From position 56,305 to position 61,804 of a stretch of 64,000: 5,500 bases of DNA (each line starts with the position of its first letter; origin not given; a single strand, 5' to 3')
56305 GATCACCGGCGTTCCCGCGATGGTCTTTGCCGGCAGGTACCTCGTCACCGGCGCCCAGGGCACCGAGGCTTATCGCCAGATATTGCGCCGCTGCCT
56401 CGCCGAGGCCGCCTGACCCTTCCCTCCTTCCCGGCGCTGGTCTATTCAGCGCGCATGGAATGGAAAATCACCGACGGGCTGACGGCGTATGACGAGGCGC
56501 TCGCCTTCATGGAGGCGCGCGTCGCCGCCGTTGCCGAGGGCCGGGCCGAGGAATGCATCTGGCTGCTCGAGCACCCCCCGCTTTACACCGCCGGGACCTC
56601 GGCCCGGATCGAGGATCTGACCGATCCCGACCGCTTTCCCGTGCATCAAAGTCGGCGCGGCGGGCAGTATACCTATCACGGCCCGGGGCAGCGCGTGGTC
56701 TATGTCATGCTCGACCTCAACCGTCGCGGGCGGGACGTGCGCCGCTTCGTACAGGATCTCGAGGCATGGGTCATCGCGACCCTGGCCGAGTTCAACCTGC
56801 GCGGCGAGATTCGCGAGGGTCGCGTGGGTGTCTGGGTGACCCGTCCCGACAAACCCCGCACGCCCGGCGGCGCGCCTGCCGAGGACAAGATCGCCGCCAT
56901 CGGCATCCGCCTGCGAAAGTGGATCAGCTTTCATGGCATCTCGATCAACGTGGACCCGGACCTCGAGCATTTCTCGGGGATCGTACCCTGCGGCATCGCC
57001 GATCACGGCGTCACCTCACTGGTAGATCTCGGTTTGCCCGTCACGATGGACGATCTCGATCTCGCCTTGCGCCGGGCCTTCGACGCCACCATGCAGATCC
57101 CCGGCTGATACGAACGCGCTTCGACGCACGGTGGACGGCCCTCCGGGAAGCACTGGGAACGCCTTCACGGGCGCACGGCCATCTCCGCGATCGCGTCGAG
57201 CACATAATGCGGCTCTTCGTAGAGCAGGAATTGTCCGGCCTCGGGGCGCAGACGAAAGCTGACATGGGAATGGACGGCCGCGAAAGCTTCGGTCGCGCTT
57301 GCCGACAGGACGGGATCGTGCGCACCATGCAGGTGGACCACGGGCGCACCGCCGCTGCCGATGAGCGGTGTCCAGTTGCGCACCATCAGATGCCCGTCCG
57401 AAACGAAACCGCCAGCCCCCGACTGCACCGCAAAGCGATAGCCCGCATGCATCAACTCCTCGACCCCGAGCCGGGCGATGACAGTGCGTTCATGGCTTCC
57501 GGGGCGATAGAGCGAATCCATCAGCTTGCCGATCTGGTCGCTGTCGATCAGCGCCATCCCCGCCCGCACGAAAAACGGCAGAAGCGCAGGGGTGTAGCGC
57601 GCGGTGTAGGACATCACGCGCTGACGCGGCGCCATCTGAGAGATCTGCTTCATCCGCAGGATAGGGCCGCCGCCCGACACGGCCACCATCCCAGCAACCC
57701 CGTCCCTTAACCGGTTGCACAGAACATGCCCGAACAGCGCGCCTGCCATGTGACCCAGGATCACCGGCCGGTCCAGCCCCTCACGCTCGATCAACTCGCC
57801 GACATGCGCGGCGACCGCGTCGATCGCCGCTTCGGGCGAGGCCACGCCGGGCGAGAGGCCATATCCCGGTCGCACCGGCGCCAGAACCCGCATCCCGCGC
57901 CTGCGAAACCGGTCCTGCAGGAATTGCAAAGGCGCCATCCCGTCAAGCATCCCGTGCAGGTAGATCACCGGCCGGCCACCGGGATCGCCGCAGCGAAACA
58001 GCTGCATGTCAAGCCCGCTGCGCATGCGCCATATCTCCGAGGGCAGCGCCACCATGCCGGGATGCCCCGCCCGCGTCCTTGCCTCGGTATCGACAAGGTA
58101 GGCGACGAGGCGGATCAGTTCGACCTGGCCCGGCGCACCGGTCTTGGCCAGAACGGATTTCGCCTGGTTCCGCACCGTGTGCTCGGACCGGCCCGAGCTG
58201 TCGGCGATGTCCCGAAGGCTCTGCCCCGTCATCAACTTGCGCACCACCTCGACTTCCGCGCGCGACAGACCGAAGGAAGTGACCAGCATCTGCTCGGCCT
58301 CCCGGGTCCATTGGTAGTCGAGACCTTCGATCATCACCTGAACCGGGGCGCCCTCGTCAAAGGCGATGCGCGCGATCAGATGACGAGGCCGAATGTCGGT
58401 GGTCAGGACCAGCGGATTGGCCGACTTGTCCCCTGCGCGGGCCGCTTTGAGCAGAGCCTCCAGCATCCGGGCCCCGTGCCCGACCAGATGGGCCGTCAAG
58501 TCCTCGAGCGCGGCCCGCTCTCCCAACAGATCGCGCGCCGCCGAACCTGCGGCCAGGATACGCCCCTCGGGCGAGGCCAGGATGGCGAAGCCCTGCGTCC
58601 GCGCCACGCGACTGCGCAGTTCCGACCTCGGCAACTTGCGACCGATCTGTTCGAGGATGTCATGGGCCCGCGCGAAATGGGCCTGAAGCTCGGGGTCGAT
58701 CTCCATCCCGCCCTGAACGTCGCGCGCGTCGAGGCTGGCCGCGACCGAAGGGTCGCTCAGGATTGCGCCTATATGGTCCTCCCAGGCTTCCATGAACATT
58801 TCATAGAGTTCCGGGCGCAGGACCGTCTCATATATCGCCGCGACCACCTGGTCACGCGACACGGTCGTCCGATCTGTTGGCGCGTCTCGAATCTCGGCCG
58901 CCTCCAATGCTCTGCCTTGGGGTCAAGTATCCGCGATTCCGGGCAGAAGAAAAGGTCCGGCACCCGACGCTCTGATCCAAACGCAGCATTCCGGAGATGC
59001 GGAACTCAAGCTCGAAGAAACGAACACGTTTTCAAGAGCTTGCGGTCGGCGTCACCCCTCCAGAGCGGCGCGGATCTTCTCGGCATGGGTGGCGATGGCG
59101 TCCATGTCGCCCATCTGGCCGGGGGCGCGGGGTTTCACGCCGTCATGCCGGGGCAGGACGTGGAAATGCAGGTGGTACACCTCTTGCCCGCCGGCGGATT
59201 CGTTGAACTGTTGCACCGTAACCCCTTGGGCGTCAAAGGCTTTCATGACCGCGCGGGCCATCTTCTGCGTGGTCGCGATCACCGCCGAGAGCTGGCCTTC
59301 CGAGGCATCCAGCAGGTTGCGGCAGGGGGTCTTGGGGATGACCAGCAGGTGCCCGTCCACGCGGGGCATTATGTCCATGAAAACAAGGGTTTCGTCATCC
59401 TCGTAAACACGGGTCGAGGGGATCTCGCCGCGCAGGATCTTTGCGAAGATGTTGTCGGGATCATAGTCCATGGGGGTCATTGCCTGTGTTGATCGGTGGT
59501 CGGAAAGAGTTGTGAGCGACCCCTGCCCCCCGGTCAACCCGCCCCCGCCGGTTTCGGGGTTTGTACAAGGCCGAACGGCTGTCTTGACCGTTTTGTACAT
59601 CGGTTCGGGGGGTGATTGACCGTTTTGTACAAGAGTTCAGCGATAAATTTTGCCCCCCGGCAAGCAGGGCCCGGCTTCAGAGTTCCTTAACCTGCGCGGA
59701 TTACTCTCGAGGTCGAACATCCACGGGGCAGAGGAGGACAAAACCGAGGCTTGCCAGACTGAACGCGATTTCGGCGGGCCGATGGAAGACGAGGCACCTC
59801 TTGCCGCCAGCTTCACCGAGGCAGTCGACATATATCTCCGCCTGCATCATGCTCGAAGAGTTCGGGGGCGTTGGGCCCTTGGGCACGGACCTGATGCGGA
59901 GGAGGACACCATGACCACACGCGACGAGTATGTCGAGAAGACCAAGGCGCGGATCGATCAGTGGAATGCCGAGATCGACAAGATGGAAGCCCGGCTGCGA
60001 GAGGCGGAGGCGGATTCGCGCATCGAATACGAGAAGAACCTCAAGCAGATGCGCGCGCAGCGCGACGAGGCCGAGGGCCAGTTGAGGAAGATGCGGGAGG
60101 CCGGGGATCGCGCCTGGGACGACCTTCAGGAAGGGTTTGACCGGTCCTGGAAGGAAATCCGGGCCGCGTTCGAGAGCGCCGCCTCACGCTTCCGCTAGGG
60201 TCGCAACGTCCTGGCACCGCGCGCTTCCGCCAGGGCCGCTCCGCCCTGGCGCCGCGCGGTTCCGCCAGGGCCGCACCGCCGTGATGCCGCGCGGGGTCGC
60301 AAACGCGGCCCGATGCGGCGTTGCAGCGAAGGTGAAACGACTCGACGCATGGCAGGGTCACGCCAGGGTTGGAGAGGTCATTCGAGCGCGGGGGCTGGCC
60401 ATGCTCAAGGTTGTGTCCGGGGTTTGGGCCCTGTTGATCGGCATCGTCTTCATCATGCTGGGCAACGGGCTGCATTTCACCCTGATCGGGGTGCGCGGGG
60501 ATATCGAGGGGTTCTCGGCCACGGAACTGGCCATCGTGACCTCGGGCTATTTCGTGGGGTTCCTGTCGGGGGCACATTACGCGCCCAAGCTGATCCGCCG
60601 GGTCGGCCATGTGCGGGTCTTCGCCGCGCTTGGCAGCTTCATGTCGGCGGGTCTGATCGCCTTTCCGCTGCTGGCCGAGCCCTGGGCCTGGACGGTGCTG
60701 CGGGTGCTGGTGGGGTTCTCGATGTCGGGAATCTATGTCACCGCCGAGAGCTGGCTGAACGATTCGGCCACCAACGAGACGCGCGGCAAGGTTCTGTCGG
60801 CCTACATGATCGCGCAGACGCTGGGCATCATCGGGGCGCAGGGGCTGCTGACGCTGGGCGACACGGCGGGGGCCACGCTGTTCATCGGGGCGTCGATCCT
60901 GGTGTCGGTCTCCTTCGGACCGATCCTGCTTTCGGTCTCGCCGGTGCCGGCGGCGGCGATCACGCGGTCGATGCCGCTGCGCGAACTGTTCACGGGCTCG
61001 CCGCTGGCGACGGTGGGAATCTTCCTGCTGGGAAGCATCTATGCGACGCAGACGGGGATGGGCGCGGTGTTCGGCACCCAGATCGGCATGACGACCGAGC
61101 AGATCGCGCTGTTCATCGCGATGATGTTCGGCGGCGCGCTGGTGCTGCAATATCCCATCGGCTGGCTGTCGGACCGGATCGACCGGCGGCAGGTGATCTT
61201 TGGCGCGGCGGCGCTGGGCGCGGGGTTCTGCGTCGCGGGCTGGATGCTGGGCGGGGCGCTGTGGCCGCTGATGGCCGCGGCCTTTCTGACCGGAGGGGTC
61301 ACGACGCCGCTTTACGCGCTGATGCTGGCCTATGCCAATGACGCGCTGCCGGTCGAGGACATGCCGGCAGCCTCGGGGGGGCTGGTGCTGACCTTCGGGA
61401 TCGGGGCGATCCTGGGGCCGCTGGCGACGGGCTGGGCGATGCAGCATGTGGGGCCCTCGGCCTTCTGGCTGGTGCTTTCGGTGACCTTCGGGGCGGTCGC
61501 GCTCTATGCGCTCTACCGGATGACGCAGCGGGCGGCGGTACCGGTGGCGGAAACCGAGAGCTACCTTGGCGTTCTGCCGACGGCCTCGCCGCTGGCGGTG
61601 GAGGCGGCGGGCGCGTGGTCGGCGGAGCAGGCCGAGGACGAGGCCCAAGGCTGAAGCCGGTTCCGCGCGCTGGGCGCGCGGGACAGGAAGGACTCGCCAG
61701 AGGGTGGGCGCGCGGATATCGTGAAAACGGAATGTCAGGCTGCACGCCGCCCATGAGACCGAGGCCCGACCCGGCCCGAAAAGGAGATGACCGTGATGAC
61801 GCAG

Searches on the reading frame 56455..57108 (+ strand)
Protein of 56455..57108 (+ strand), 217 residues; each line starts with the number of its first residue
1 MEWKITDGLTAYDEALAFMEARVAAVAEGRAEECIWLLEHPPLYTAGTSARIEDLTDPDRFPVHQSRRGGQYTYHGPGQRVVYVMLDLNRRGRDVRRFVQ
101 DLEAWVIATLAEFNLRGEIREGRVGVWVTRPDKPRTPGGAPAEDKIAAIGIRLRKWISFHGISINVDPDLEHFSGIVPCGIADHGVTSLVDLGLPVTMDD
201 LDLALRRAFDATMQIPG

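Call 32: search_protein_families(library=ncbifam, proteins=[window:56455-57108:+], max_evalue=0.00001)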
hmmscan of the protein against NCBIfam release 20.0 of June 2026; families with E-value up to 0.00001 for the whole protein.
window:56455-57108:+ (217 aa): 5 families
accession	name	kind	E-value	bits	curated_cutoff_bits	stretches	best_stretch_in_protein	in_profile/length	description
NF010921.0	PRK14341.1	equivalog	4.6e-108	360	230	1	1-212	16-222/230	lipoyl(octanoyl) transferase LipB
NF010922.0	PRK14342.1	equivalog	5.2e-49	166.4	235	1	9-213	13-203/215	lipoyl(octanoyl) transferase LipB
NF010923.0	PRK14343.1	equivalog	7.7e-47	159.8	298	1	7-210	20-215/237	lipoyl(octanoyl) transferase LipB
NF010925.0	PRK14345.1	equivalog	3.5e-46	157.7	155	1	8-211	20-215/236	lipoyl(octanoyl) transferase LipB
TIGR00214.1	lipB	equivalog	1.3e-45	155.2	83.55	1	28-192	8-163/187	lipoyl(octanoyl) transferase LipB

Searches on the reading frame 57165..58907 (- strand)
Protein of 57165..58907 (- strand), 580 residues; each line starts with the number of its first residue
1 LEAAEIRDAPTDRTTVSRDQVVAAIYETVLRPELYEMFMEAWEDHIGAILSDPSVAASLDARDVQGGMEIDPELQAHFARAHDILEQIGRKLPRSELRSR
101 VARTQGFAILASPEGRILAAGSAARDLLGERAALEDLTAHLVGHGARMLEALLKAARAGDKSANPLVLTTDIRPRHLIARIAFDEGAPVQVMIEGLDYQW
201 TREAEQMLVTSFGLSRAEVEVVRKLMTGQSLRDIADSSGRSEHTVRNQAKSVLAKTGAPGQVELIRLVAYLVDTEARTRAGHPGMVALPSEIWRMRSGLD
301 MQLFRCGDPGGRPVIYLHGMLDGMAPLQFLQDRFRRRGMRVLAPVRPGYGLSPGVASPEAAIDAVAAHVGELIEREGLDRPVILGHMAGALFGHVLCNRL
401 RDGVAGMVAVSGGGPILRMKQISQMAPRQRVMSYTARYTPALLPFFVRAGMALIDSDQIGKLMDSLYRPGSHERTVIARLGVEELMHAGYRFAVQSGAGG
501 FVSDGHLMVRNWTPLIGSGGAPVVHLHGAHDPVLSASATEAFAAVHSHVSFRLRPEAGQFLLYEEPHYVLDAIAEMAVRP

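Call 32: search_protein_families(library=ncbifam, proteins=[window:57165-58907:-], max_evalue=0.00001)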
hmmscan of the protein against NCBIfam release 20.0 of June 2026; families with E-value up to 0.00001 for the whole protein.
window:57165-58907:- (580 aa): 2 families
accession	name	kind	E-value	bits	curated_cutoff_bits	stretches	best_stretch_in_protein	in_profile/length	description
NF011457.0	PRK14875.1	equivalog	4.4e-08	32.5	307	1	267-414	122-233/372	acetoin dehydrogenase dihydrolipoyllysine-residue acetyltransferase subunit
NF047608.1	LIC13292_fam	subfamily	3e-06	27.5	200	1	200-266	91-155/166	LIC13292 family transcriptional regulator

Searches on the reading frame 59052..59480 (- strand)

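Call 32: search_protein_families(library=ncbifam, proteins=[window:59052-59480:-], max_evalue=0.00001)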
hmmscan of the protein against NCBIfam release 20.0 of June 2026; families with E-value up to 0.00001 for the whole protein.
window:59052-59480:- (142 aa): 3 families
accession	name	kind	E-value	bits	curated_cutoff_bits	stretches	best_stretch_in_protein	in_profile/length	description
NF045834.1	M_plasma_HinT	exception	8.1e-26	90.9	130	1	11-111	1-101/102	histidine triad protein HinT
NF007965.0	PRK10687.1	equivalog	1.7e-15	57.1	206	1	9-110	4-106/119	purine nucleoside phosphoramidase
NF052622.1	ATPAdlTfActino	equivalog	8.9e-09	35.1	290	1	33-114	63-145/176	ATP adenylyltransferase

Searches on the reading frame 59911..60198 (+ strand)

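Call 32: search_protein_families(library=ncbifam, proteins=[window:59911-60198:+], max_evalue=0.00001)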
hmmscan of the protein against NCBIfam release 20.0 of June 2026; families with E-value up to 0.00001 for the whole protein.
window:59911-60198:+ (95 aa): 1 family
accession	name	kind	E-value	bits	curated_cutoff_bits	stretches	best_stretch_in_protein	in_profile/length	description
NF052504.1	sll1863_fam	domain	1.6e-32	111.5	35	1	3-95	1-93/93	sll1863 family stress response protein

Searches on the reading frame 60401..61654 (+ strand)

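Call 32: search_protein_families(library=ncbifam, proteins=[window:60401-61654:+], max_evalue=0.00001)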
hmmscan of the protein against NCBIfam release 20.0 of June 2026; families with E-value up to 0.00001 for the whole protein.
window:60401-61654:+ (417 aa): 4 families
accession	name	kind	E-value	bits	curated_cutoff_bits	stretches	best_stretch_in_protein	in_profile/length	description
NF002962.0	PRK03633.1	equivalog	7.8e-28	97.6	361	1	5-382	5-379/382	MFS transporter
TIGR00880.1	2_A_01_02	superfamily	1.8e-09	37.8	131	0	239-371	4-135/141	multidrug resistance protein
TIGR00900.1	2A0121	subfamily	2.7e-09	36.9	319.6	1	232-378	33-183/364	H+ Antiporter protein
TIGR00893.1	2A0114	subfamily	4e-06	26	395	0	227-368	23-159/399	D-galactonate transporter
